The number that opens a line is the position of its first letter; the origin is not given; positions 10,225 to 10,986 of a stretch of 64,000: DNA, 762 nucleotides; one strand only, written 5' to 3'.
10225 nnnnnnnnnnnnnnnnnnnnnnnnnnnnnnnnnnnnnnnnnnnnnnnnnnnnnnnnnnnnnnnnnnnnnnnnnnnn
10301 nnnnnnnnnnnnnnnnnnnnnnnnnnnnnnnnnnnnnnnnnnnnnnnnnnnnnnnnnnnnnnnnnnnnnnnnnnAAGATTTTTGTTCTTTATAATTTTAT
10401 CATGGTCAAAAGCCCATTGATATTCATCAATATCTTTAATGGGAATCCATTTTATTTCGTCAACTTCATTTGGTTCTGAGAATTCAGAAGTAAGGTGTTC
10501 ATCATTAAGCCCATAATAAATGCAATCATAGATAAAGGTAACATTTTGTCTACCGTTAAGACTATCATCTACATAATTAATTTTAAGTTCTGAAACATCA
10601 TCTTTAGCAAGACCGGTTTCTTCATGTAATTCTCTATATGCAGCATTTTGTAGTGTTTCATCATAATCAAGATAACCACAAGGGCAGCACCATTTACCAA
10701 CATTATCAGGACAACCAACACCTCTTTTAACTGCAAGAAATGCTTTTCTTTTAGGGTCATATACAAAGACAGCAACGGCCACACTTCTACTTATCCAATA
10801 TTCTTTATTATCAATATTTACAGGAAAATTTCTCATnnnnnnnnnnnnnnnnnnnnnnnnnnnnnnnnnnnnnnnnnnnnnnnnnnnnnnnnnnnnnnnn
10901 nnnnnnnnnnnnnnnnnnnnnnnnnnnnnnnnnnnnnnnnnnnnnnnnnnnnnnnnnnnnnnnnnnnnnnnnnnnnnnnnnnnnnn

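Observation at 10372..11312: Methylglyoxal synthase homolog plus Nudix hydrolase as adjacent auxiliary genes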

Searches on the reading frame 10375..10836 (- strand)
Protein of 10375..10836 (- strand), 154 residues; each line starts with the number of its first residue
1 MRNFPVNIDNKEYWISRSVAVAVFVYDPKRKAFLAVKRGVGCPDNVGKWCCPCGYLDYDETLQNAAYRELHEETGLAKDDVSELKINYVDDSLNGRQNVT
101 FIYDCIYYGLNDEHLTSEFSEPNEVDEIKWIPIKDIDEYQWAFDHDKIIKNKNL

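Call 3: search_protein_families(library=pfam, proteins=[window:10375-10836:-], max_evalue=0.01)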
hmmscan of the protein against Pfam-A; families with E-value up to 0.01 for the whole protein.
window:10375-10836:- (154 aa): 1 family
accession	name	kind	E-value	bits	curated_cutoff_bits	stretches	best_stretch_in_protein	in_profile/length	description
PF00293.34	NUDIX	-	8.9e-22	78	21.1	1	18-150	3-132/134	NUDIX domain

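Call 4: search_protein_families(library=ncbifam, proteins=[window:10375-10836:-], max_evalue=0.01)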
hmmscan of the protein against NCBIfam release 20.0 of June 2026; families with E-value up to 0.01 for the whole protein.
window:10375-10836:- (154 aa): 23 families
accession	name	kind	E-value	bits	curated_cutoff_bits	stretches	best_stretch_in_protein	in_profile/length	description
NF050029.2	TransRepNtr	equivalog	3.5e-08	33.2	400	1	18-150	23-150/245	ADPR responsive transcriptional repressor NtrR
NF052459.1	OxoGTPPhMutT1Mycb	equivalog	1.1e-07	31.3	475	1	48-147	30-119/292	8-oxo-(d)GTP phosphatase MutT1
NF001937.0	PRK00714.1-4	equivalog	1.7e-07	31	139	1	47-85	31-69/161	RNA pyrophosphohydrolase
NF001938.0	PRK00714.1-5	equivalog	1.8e-07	30.6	116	1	20-80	15-78/172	RNA pyrophosphohydrolase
NF041652.1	Nud_hyd_Dein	equivalog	6.2e-07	29.8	200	1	20-138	15-129/152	Nudix hydrolase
NF003790.0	PRK05379.2-2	equivalog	2e-06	27.1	403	1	33-150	230-348/354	bifunctional nicotinamide mononucleotide adenylyltransferase/ADP-ribose pyrophosphatase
TIGR00586.1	mutt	equivalog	3.3e-06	27.1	97.9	1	33-150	19-125/129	8-oxo-dGTP diphosphatase MutT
NF006530.0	PRK08999.1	equivalog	6.9e-06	25.3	245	1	17-83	4-69/315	Nudix family hydrolase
NF008044.0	PRK10776.1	equivalog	7.8e-06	25.8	148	1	19-86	6-70/130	8-oxo-dGTP diphosphatase MutT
NF003788.0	PRK05379.1-5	equivalog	7.9e-06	25.4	354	1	45-138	236-331/351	bifunctional nicotinamide-nucleotide adenylyltransferase/Nudix hydroxylase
NF006961.0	PRK09438.1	equivalog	1e-05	25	103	1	17-78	7-63/151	dihydroneopterin triphosphate diphosphatase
NF003787.0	PRK05379.1-4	equivalog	1.1e-05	24.5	449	1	45-136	231-324/346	bifunctional nicotinamide-nucleotide adenylyltransferase/Nudix hydroxylase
NF001934.0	PRK00714.1-1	equivalog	1.5e-05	24.5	241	1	48-84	32-68/176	RNA pyrophosphohydrolase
NF002995.0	PRK03759.1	equivalog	3.3e-05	23.6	127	1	20-136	37-150/185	isopentenyl-diphosphate Delta-isomerase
NF003786.0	PRK05379.1-2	equivalog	3.6e-05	23.1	397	1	46-151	242-350/354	bifunctional nicotinamide-nucleotide adenylyltransferase/Nudix hydroxylase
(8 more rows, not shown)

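Call 11: search_protein_families(library=phrogs, proteins=[window:10375-10836:-], max_evalue=0.001)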
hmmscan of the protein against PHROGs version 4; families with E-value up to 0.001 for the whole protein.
window:10375-10836:- (154 aa): 5 families
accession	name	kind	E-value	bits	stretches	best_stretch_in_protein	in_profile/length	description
phrog_1198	-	other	1.6e-19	71.7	1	14-150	34-164/253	MutT/NUDIX hydrolase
phrog_15528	-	head and packaging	3.9e-09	36.5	1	20-128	523-626/794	portal protein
phrog_1185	-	other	2.8e-07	31.3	1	39-139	170-276/301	nudix hydrolase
phrog_19657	-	other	2e-06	28.9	1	45-131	57-145/176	nudix hydrolase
phrog_10313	-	other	4.4e-06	27.5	1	21-136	16-121/159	nudix hydrolase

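Call 34: search_solved_structures(query=window:10375-10836:-, max_evalue=0.001, show_alignments=2)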
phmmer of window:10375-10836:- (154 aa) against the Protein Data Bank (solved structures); distinct sequences matched with E-value up to 0.001: 12.
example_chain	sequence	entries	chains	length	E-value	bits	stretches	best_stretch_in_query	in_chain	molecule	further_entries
3i9x_A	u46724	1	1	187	8.2e-07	32.3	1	41-150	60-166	mutT/nudix family protein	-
3grn_A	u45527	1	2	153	8e-06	29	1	28-119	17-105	MutT related protein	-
3gz8_A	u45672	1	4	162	9.1e-06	28.9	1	18-150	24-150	MutT/nudix family protein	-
3id9_A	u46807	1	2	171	2.3e-05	27.6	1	37-142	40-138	MutT/NUDIX family protein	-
3gz5_A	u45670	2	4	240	3e-05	27.2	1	18-150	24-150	MutT/nudix family protein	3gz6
4zb3_A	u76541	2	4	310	0.00017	24.8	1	19-142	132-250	Nudix hydrolase 7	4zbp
5gg5_A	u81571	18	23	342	0.00026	24.1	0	47-145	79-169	Hydrolase, NUDIX family protein | NUDIX family protein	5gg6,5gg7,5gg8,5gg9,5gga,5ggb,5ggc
3dku_A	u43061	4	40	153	0.00028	24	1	45-79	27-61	Putative phosphohydrolase | Phosphatase nudJ | Putative Nudix hydrolase ymfB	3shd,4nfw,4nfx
1sjy_A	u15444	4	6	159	0.00061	22.9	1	23-79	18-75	MutT/nudix family protein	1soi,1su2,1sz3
5otn_A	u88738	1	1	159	0.00062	22.9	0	19-90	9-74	Nudix (Nucleoside diphosphate linked moiety X)-type motif 1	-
5hzx_A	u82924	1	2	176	0.00069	22.7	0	18-90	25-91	Nudix (Nucleoside diphosphate linked moiety X)-type motif 1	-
4dyw_A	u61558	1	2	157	0.00093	22.3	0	35-136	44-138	MutT/NUDIX family protein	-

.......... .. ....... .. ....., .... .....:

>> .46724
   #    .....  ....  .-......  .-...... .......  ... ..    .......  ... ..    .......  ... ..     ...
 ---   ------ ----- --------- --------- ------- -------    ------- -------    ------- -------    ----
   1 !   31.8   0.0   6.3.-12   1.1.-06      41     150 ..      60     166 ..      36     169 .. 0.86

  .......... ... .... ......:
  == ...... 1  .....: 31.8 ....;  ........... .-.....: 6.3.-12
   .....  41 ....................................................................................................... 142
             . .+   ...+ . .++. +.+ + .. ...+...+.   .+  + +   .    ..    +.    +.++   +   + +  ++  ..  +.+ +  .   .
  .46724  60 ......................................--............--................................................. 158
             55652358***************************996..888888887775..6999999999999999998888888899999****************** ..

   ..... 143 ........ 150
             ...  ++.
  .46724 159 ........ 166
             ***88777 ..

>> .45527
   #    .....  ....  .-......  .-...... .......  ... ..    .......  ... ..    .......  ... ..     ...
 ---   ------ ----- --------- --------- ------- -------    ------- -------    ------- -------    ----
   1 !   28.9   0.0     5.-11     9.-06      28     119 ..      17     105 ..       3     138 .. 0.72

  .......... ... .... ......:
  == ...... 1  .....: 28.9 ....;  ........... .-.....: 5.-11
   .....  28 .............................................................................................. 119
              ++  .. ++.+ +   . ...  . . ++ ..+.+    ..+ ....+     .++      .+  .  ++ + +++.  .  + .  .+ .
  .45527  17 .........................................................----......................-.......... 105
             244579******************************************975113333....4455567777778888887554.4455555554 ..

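Call 35: search_dna_similar(query=window:10375-10836:-, collection=phages, mode=protein, max_rows=20)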
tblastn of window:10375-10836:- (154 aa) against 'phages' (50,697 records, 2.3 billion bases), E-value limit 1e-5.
Records with a match: 17; places in all: 17; records where one place covers at least 80% of the query: 17.
Best place of each record, by identity: <60% 17.
By first word of the organism name: Prevotella 15; Bacteriophage 1; uncultured 1.
By host as written in the record: Prevotella sp. 15; - 2.
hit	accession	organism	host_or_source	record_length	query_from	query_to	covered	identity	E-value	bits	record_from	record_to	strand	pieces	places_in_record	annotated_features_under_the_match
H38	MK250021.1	Prevotella phage Lak-B2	Prevotella sp.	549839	1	149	97%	43.3%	1e-25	107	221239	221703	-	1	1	record has no annotation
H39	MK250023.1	Prevotella phage Lak-B4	Prevotella sp.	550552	1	149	97%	43.3%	1e-25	107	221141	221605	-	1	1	record has no annotation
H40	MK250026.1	Prevotella phage Lak-B7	Prevotella sp.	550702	1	149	97%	43.3%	1e-25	107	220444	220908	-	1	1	record has no annotation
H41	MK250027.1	Prevotella phage Lak-B8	Prevotella sp.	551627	1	149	97%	43.3%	1e-25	107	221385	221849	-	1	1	record has no annotation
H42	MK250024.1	Prevotella phage Lak-B5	Prevotella sp.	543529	1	149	97%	43.3%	1e-25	106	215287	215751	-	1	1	record has no annotation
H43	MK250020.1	Prevotella phage Lak-B1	Prevotella sp.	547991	1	149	97%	43.3%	1e-25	106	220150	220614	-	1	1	record has no annotation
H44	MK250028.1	Prevotella phage Lak-B9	Prevotella sp.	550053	1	149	97%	43.3%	1e-25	106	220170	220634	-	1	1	record has no annotation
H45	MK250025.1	Prevotella phage Lak-B6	Prevotella sp.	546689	1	149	97%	43.3%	2e-25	106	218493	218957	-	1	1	record has no annotation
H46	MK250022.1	Prevotella phage Lak-B3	Prevotella sp.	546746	1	149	97%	43.3%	2e-25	106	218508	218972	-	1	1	record has no annotation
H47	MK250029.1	Prevotella phage Lak-C1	Prevotella sp.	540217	1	149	97%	42.7%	1e-24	103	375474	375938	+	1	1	record has no annotation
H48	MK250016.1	Prevotella phage Lak-A1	Prevotella sp.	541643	1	149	97%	42.7%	1e-24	103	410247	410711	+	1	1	record has no annotation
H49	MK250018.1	Prevotella phage Lak-A1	Prevotella sp.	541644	1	149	97%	42.7%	1e-24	103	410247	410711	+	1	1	record has no annotation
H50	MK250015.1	Prevotella phage Lak-A1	Prevotella sp.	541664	1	149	97%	42.7%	1e-24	103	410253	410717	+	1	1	record has no annotation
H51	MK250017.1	Prevotella phage Lak-A1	Prevotella sp.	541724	1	149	97%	42.7%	1e-24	103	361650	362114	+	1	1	record has no annotation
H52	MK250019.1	Prevotella phage Lak-A2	Prevotella sp.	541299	1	149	97%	42.0%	2e-24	103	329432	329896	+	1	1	record has no annotation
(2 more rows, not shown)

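Call 41: find_homologous_proteins(query=window:10375-10836:-, max_evalue=1e-8)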
Query window:10375-10836:- (154 aa): 445 proteins with E <= 1e-8 among 456 candidates; the best 120 are listed.
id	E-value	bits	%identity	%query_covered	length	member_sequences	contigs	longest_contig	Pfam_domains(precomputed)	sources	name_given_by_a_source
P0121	9.3e-103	359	99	100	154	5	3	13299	PF00293.35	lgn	-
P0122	6.2e-77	275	76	98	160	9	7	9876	PF00293.35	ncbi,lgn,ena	-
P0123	8.0e-69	249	70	98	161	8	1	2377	PF00293.35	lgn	-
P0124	1.5e-65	238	66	99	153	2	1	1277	PF00293.35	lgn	-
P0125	2.0e-45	173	54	98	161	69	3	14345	PF00293.35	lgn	-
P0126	9.1e-45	170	51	100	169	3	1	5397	PF00293.35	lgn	-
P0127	1.2e-44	170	48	97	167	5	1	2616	PF00293.35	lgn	-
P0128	2.5e-44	169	56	100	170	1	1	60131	PF00293.35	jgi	jgi:8-oxo-dGTP diphosphatase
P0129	3.9e-44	168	54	97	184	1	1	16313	PF00293.35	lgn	-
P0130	4.3e-44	168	53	97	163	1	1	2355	PF00293.35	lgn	-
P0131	8.8e-44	167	50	97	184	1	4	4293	PF00293.35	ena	-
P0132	1.1e-43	167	51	98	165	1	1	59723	PF00293.35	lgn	-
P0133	2.8e-42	162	51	98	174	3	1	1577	PF00293.35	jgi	jgi:8-oxo-dGTP diphosphatase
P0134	5.2e-42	161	51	99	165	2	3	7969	PF00293.35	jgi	-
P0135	7.6e-42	161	50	100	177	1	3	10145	PF00293.35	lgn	-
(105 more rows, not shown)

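Call 43: find_encoding_contigs(protein=P0128, flank=6000, max_places=2)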
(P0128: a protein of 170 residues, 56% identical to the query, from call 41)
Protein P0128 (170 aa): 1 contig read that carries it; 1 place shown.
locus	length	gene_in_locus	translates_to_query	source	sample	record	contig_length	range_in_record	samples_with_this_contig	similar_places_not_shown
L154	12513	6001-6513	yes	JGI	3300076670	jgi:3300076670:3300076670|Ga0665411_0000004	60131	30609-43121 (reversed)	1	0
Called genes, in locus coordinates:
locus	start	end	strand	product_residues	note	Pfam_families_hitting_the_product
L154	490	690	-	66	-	-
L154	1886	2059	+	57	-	PF04014:MazE_antitoxin (weak)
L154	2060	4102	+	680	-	-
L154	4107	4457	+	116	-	PF06855:YozE_SAM_like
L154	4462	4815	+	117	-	PF06855:YozE_SAM_like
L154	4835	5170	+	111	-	-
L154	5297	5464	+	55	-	-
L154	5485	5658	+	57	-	-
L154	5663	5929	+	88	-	-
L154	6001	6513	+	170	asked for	PF00293:NUDIX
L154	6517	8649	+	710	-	PF14490:HHH_RecD2 (faint), PF05970:PIF1, PF13245:AAA_19, PF13604:AAA_30, PF18335:SH3_13, PF01443:Viral_helicase1 (weak), PF13538:UvrD_C_2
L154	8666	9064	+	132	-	PF02026:RyR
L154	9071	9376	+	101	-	-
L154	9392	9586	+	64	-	-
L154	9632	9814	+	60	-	-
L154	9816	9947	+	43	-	-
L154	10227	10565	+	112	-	-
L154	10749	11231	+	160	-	-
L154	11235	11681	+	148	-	-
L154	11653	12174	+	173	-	PF01807:Zn_ribbon_DnaG (faint)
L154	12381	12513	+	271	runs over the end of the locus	PF09669:Phage_pRha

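Call 59: search_protein_families(library=padloc, proteins=[window:10375-10836:-], max_evalue=0.01)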
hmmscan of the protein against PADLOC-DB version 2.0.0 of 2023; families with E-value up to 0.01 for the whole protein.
window:10375-10836:- (154 aa): 1 family
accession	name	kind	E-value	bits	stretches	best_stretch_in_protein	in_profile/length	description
PDLC04899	PDC-S07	-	8.4e-09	33.2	1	18-148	8-124/135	-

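Call 63: predict_structure(alignment_id=A2)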
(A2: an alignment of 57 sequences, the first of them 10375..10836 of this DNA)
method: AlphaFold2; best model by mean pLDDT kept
length: 154 residues; sequences in the alignment: 57
mean_pLDDT: 91.7   pTM: 0.86
mean pLDDT of the five models: 91.7, 91.3, 90.8, 90.0, 89.7
residues with pLDDT >= 90: 118; 70-90: 27; 50-70: 9; < 50: 0
segments of 3 or more residues with pLDDT < 50: none
pLDDT, mean of each block of 10 residues (from residue 1): 78 80 96 98 96 94 97 96 95 83 92 87 97 98 95 78
secondary structure, 60 per line:
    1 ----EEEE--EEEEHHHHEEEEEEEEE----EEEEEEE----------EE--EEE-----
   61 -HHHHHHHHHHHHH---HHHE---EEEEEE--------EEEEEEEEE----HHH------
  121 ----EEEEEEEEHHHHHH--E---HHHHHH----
elements in order: E5-8 E11-14 H15-18 E19-27 E32-38 E53-55 H62-74 E85-90 E99-107 E125-132 H133-138 H145-150

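Call 66: fold_search(model_id=the predicted structure, library=pdb)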
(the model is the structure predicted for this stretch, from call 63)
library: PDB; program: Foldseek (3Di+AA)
matches with E <= 10: 746; with E <= 0.001: 604
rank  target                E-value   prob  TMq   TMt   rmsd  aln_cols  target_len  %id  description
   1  7b7v_A                1.4e-09  1.00  0.63  0.63   5.7       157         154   21  Structure of NUDT15 in complex with Acyclovir monophosphate (released 2021-05-19)
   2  5bon_D                3.1e-09  1.00  0.62  0.63   3.4       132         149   23  Crystal structure of human Nudt15 (MTH2) (released 2015-08-05)
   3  5bon_B                3.5e-09  1.00  0.61  0.61   3.4       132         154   23  Crystal structure of human Nudt15 (MTH2) (released 2015-08-05)
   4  3gz8_A                3.7e-09  1.00  0.70  0.70   2.6       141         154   22  Cocrystal structure of NUDIX domain of Shewanella oneidensis NrtR complexed with ADP ribose (released 2009-06-09)
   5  7nr6_A                3.9e-09  1.00  0.62  0.63   3.4       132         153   24  Structure of NUDT15 in complex with NSC56456 (released 2022-03-23)
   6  7b66_C                3.9e-09  1.00  0.62  0.61   3.4       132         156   23  Structure of NUDT15 R139H Mutant in complex with TH7755 (released 2021-03-24)
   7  5bon_A                4.4e-09  1.00  0.63  0.62   3.3       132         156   23  Crystal structure of human Nudt15 (MTH2) (released 2015-08-05)
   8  3grn_B                6.0e-09  1.00  0.64  0.71   4.4       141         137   20  CRYSTAL STRUCTURE OF MUTT PROTEIN FROM Methanosarcina mazei Go1 (released 2009-04-07)
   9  3gz8_C                6.8e-09  1.00  0.69  0.68   2.8       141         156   22  Cocrystal structure of NUDIX domain of Shewanella oneidensis NrtR complexed with ADP ribose (released 2009-06-09)
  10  5bon_C                6.8e-09  1.00  0.63  0.62   3.4       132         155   23  Crystal structure of human Nudt15 (MTH2) (released 2015-08-05)
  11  7b64                  7.2e-09  1.00  0.63  0.63   3.3       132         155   23  Structure of NUDT15 V18I Mutant in complex with TH7755 (released 2021-03-24)
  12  7b66_A                7.2e-09  1.00  0.62  0.60   3.4       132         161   23  Structure of NUDT15 R139H Mutant in complex with TH7755 (released 2021-03-24)
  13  7b67_A                9.8e-09  1.00  0.63  0.63   3.3       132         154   24  Structure of NUDT15 V18_V19insGV Mutant in complex with TH7755 (released 2021-03-24)
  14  6d1q_B                9.8e-09  1.00  0.63  0.61   4.0       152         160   18  Crystal structure of E. coli RppH-DapF complex, monomer (released 2018-05-23)
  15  6uuf_A                1.0e-08  1.00  0.60  0.58   5.4       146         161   20  Crystal structure of a Nudix Hydrolase from M. Smegmatis, RenU (released 2021-05-12)
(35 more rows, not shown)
